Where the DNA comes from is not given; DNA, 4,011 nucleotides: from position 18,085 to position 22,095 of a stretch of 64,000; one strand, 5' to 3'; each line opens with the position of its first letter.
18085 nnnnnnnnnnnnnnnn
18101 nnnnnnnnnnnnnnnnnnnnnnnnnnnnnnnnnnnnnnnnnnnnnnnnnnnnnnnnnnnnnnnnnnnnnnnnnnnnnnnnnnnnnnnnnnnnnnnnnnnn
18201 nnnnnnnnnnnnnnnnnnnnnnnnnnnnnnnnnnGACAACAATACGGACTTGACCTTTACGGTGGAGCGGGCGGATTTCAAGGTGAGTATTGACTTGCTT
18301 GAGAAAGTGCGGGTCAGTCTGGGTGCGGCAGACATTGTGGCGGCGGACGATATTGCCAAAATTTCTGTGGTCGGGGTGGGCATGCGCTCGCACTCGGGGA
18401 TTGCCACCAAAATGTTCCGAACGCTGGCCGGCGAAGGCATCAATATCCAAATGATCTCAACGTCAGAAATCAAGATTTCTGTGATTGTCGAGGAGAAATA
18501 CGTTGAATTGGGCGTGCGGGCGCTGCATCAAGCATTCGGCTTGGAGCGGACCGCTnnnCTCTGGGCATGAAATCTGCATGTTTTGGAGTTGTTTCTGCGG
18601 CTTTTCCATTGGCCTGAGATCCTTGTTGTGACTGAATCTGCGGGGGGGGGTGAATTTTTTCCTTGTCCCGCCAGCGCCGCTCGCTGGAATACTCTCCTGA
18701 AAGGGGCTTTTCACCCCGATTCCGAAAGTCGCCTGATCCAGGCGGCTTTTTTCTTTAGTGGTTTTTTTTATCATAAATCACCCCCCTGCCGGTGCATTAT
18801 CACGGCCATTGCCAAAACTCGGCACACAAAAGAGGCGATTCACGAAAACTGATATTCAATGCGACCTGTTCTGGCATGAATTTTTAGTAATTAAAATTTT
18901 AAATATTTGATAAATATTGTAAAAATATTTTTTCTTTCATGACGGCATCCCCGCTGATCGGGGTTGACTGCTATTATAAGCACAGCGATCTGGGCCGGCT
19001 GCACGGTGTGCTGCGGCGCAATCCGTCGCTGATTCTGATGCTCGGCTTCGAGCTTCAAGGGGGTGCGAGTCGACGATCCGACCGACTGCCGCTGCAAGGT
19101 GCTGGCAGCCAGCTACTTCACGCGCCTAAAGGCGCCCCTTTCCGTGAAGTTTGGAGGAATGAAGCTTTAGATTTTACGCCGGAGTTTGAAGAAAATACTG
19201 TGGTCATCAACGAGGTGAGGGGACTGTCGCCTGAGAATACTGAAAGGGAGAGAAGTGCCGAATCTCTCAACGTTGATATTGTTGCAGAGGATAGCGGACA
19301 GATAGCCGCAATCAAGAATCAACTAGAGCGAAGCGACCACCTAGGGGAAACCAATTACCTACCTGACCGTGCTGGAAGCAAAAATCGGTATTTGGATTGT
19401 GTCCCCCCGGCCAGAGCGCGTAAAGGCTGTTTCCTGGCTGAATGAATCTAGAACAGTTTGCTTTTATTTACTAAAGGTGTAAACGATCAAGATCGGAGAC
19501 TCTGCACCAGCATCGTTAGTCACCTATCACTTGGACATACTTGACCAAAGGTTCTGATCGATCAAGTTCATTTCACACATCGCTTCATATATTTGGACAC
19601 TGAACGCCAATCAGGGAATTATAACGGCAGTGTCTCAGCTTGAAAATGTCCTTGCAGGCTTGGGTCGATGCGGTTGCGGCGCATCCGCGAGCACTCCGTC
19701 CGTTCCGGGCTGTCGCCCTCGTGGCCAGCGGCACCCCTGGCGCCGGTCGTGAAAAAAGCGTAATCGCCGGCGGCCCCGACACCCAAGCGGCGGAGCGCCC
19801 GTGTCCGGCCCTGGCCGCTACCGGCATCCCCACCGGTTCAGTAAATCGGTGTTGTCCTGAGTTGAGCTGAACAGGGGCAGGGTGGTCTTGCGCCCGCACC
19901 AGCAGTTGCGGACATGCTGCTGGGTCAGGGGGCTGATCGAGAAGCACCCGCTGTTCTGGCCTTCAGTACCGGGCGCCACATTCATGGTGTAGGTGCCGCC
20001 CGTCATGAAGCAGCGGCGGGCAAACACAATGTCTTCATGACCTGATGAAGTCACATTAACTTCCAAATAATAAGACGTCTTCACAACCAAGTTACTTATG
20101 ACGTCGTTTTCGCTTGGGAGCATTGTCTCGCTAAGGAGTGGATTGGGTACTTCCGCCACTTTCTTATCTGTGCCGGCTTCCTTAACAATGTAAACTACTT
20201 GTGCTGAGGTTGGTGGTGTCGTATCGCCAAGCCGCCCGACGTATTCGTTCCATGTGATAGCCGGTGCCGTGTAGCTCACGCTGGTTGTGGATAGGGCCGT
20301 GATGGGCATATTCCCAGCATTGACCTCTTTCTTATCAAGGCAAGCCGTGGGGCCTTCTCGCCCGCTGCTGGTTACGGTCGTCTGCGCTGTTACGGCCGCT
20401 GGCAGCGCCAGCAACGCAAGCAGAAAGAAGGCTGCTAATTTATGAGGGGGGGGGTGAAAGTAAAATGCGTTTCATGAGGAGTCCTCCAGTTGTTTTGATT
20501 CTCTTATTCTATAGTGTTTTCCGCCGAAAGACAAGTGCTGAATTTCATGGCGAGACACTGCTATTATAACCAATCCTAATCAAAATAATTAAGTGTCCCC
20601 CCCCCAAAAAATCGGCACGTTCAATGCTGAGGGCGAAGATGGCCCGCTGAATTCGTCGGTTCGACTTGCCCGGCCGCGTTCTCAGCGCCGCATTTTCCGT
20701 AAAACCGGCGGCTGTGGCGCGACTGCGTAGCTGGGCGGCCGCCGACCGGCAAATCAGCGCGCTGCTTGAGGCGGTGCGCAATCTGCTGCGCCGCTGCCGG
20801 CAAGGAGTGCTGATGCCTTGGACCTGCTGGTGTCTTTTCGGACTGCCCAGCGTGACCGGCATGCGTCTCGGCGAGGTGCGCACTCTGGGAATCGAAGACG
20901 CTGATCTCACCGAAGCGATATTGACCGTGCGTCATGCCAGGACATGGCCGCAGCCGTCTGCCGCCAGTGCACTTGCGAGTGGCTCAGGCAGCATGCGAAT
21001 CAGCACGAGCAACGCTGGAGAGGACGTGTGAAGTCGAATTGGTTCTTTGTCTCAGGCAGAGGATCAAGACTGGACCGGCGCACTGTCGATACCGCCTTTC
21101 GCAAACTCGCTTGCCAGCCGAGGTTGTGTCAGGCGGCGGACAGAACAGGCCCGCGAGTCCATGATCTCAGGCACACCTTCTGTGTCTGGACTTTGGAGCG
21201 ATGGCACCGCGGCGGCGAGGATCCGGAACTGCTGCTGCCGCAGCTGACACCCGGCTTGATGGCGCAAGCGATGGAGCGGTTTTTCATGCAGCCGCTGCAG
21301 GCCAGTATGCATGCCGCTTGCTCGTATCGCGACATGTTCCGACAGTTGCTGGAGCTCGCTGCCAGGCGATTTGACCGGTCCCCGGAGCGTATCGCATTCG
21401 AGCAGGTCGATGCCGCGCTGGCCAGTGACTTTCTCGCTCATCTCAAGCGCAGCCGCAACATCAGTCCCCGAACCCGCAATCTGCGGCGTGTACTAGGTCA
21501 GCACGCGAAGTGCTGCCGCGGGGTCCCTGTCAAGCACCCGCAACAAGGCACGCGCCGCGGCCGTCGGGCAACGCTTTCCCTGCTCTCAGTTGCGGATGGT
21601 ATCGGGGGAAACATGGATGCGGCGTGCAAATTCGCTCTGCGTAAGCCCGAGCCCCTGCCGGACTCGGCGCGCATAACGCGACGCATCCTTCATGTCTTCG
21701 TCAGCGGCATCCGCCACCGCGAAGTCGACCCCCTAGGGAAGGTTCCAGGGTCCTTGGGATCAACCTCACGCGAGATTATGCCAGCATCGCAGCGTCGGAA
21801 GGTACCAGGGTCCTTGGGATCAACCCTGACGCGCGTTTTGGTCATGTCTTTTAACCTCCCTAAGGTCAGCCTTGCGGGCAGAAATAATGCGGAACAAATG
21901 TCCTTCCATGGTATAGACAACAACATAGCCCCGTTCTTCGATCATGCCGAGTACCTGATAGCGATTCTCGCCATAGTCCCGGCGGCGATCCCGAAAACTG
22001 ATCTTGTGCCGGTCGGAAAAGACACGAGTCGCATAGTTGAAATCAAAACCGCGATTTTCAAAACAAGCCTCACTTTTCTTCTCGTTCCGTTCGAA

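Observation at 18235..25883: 6.5-kb decayed island inserted at the 3' end of lysC, bracketed by 597-bp direct repeats that regenerate the gene end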

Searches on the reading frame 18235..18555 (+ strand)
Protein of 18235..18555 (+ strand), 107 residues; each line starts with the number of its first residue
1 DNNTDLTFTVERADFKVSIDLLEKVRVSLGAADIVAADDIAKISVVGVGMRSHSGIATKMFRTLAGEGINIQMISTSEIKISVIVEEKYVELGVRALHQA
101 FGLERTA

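Call 50: search_dna_similar(query=window:18235-18555:+, collection=phages, mode=protein, max_evalue=0.001, max_rows=30)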
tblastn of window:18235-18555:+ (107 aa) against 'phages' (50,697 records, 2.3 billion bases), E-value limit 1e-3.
Records with a match: 5; places in all: 5; records where one place covers at least 80% of the query: 4.
Best place of each record, by identity: <60% 5.
By first word of the organism name: Acinetobacter 2; Bacteriophage 2; Staphylococcus 1.
By host as written in the record: - 4; Staphylococcus aureus 1.
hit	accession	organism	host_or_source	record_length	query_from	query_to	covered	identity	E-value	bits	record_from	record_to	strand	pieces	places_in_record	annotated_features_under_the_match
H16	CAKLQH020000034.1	Acinetobacter phage MD-2021a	not known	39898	1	105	98%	59.0%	2e-27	110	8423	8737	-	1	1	thrA: bifunctional aspartokinase/homoserine dehydrogenase I (AKI-HDI)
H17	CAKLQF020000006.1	Acinetobacter phage MD-2021a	not known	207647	1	105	98%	59.0%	2e-27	110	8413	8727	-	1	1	thrA: bifunctional aspartokinase/homoserine dehydrogenase I (AKI-HDI)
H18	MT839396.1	Bacteriophage sp.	human fecal samples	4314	1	103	96%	32.0%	8e-8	54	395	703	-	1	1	record has no annotation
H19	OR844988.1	Staphylococcus phage SA 1306 Kay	Staphylococcus aureus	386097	6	103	92%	33.7%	2e-5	47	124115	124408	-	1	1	record has no annotation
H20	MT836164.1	Bacteriophage sp.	human fecal samples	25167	47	99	50%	54.7%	2e-11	64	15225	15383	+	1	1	record has no annotation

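Call 51: get_annotated_region(hit=H20, flank=5000)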
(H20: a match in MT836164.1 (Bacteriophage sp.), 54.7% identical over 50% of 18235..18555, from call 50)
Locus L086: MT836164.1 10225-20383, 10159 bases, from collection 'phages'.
description: UNVERIFIED: Bacteriophage sp. clone scaffold_1572 genomic sequence.
organism: Bacteriophage sp. (NCBI taxid 38018)
taxonomy: Viruses
host: -; source: human fecal samples; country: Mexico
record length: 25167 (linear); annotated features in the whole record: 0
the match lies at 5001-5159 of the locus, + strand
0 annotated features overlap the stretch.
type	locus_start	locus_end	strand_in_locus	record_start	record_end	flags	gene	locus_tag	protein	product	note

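Call 71: find_related_loci(query=A6, collection=viral_contigs, flank=6000)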
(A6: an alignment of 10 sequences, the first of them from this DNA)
Query A6 (107 aa) in viral_contigs; peptide patterns used: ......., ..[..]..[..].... (x = any residue, [..] = any of these).
28 stretches matched a pattern; 12 encode a relative of the query (tblastn E <= 1e-3); 12 distinct loci.
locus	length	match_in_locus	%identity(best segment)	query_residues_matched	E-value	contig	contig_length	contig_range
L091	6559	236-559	59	1-107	9e-40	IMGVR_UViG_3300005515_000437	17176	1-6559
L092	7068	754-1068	58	1-105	8e-40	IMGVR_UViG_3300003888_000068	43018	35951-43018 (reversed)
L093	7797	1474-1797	60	1-107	2e-39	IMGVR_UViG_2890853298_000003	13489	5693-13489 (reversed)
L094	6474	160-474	61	1-104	6e-39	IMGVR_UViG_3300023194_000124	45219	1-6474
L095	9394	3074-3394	57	1-106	6e-38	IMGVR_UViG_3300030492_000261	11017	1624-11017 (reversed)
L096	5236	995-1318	58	1-107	9e-38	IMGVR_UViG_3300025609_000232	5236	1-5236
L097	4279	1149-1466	59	1-105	4e-37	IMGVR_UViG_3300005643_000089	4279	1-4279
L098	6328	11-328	59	1-105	6e-37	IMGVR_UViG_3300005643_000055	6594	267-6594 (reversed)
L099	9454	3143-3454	57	1-104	9e-36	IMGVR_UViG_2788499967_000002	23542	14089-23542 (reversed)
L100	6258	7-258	65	24-107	5e-34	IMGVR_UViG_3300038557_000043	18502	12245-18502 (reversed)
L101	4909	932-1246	61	1-104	7e-33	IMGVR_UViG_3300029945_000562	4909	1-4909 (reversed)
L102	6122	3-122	70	68-107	3e-15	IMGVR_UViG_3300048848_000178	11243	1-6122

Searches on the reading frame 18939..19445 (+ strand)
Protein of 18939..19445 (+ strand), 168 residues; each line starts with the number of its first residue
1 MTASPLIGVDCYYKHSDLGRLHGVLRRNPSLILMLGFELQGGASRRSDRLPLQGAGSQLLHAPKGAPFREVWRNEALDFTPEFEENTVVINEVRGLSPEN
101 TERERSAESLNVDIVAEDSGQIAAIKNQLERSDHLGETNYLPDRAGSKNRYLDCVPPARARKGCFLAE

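Call 6: search_protein_families(library=pfam, proteins=[window:18939-19445:+], max_evalue=0.01)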
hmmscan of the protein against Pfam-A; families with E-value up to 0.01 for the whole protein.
window:18939-19445:+ (168 aa): 0 families

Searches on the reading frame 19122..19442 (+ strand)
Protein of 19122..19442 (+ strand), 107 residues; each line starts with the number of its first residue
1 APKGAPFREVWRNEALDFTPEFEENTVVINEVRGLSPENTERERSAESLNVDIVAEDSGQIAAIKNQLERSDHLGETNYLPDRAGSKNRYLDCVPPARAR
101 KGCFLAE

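Call 53: search_dna_similar(query=window:19122-19442:+, collection=plasmids, mode=protein, max_evalue=0.01, max_rows=8)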
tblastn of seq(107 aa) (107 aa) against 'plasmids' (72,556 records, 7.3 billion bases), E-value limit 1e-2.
Records with a match: 54; places in all: 56; records where one place covers at least 80% of the query: 1.
Best place of each record, by identity: <60% 54.
By first word of the organism name: Burkholderia 36; Rhodococcus 11; Sinorhizobium 1; Marinitoga 1; Natronorubrum 1; Natribaculum 1; Haladaptatus 1; Halomontanus 1; Halorubrum 1.
By predicted mobility (MOB-suite, as given by PLSDB): non-mobilizable 35; conjugative 10; mobilizable 9.
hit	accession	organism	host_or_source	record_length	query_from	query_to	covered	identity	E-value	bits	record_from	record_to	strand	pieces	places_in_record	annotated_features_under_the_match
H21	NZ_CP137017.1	Sinorhizobium fredii GR64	Phaseolus vulgaris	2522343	6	76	66%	48.6%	1e-12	69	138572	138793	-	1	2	record has no annotation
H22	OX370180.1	Marinitoga okinawensis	-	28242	7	73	63%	47.1%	2e-11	66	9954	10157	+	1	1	Putative endonuclease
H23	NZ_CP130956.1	Rhodococcus opacus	cell culture,Sod-podzolic soil ...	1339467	5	85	76%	36.6%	4e-5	47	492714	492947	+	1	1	none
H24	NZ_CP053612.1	Burkholderia sp. MBR-1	-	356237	5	76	67%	39.5%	2e-5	49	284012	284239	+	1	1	DUF4268 domain-containing protein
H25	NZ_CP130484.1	Rhodococcus aetherivorans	Bacteria, whole organism,Rough variant ...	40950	8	73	62%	41.8%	3e-6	50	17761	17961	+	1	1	DUF4268 domain-containing protein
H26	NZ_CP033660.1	Burkholderia glumae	bacterial cell,diseased rice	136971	5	76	67%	38.2%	1e-4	46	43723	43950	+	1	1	DUF4268 domain-containing protein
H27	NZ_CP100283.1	Burkholderia glumae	cell culture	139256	5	76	67%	38.2%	1e-4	46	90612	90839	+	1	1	DUF4268 domain-containing protein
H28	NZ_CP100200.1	Burkholderia glumae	cell culture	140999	5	76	67%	38.2%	1e-4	46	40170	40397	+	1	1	DUF4268 domain-containing protein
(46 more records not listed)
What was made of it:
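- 19134..19376 (+): N-terminal stub (about 75 aa) of a DUF4268 / putative endonuclease gene. tblastn to plasmid genes annotated as DUF4268 or putative endonuclease, E 1e-12 to 1e-4 (call 53).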

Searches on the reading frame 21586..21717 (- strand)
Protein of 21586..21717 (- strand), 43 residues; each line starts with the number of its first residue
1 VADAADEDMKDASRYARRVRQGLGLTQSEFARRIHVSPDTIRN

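Call 6: search_protein_families(library=pfam, proteins=[window:21586-21717:-], max_evalue=0.01)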
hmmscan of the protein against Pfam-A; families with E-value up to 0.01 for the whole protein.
window:21586-21717:- (43 aa): 3 families
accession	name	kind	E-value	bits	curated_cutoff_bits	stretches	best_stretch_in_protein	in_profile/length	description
PF01381.28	HTH_3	-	1.8e-05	25.1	23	1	17-42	2-27/55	Helix-turn-helix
PF13560.12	HTH_31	-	4.7e-05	24.1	27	1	14-42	4-32/64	Helix-turn-helix domain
PF20432.4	Xre-like-HTH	-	0.0012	19.5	25.8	1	13-42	12-41/63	Antitoxin Xre-like helix-turn-helix domain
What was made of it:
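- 21493..21730 (-): brnA-like HTH antitoxin remnant with an internal stop (IRN*EQG). Also call 6.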

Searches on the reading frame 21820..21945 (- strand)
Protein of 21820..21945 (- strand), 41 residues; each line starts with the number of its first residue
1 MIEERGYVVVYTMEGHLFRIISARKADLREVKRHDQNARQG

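Call 6: search_protein_families(library=pfam, proteins=[window:21820-21945:-], max_evalue=0.01)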
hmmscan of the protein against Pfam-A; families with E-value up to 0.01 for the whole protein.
window:21820-21945:- (41 aa): 1 family
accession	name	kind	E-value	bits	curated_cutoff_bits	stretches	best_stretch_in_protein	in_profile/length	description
PF04365.19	BrnT_toxin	-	7.4e-06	26.6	34.5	1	2-30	49-77/77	Ribonuclease toxin, BrnT, of type II toxin-antitoxin system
